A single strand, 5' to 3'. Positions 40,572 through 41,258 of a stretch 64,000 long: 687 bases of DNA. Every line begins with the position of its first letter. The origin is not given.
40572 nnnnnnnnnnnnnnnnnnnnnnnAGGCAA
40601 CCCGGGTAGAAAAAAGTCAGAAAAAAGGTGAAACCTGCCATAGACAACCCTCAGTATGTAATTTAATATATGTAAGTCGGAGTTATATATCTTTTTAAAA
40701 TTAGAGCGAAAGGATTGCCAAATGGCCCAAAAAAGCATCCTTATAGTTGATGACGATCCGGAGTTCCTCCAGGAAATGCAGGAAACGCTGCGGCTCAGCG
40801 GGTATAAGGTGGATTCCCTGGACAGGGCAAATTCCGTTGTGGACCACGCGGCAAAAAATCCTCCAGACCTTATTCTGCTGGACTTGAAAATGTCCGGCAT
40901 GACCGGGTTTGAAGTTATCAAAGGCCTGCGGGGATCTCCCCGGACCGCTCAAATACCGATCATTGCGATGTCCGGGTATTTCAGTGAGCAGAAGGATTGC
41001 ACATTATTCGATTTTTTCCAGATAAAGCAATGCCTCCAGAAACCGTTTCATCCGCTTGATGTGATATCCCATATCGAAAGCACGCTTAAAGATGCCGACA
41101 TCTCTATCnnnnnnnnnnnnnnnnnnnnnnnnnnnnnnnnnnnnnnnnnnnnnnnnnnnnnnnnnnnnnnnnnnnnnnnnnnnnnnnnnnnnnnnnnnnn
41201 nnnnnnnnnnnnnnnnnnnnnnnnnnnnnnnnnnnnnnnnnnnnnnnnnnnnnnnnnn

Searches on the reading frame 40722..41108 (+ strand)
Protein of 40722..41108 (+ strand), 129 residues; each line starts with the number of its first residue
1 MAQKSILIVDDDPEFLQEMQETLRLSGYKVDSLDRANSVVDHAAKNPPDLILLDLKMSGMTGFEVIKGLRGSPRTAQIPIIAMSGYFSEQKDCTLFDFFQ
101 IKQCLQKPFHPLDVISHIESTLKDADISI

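Call 3: search_protein_families(library=pfam, proteins=[window:40722-41108:+], max_evalue=1)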
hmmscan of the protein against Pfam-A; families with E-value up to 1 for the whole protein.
window:40722-41108:+ (129 aa): 1 family
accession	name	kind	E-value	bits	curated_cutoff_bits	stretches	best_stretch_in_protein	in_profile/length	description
PF00072.30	Response_reg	-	4.2e-21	75.6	30.2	1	6-118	1-110/111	Response regulator receiver domain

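Call 4: search_protein_families(library=ncbifam, proteins=[window:40722-41108:+], max_evalue=1)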
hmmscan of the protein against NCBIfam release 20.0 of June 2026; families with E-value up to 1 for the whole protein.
window:40722-41108:+ (129 aa): 95 families (the best 25 are shown)
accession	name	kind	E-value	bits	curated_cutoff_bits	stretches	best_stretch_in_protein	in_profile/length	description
NF045717.1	DVU0259_DivK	exception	1.3e-15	57.6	160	1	3-122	2-116/117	DVU0259 family response regulator domain-containing protein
TIGR02154.1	PhoB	equivalog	1.7e-15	56.9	296.2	1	3-123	2-121/226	phosphate regulon transcriptional regulator PhoB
NF007982.1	PRK10710.1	equivalog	4.3e-15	55.9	380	1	3-124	7-124/235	envelope stress response regulator BaeR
NF053854.1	RespRegPhoBBctds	equivalog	4.4e-15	55.6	270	1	6-124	1-117/225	two-component system response regulator PhoB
NF040689.1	MtrAB_MtrA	equivalog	5.2e-13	48.8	300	1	6-125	1-116/219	MtrAB system response regulator MtrA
NF007135.0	PRK09581.1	equivalog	1e-12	47.6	474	1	5-85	4-84/457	PleD family two-component system response regulator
NF008296.0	PRK11083.1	equivalog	1.5e-12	47.4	273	1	1-124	1-120/228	two-component system response regulator CreB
NF045991.1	RespRegCtrARhodob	equivalog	7.2e-12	45.5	350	1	6-122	3-116/224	response regulator transcription factor CtrA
TIGR01818.1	ntrC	equivalog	1.1e-11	44.2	558.6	1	6-125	1-117/463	nitrogen regulation protein NR(I)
NF033120.0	vanR_FM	exception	3.2e-11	43.3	460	1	1-123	1-119/231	vancomycin resistance response regulator transcription factor, VanR-F/VanR-M family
NF045944.1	ResRegRpaBCyano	equivalog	4.8e-11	42.5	330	1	7-123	1-113/229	response regulator transcription factor RpaB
NF006900.1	PRK09390.1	equivalog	8.4e-11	41.8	255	1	3-124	4-122/203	response regulator FixJ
NF007005.1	PRK09468.1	equivalog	1.2e-10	41.2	331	1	3-123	3-120/237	osmolarity response regulator transcription factor OmpR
NF038297.2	hybrid_HK_HrmK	equivalog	2.2e-10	39.8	725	1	3-83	490-570/607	hybrid histidine kinase/response regulator HrmK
NF033791.1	ActR_PrrA_rreg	equivalog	2.5e-10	40.6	250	1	4-86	2-82/173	ActR/PrrA/RegA family redox response regulator transcription factor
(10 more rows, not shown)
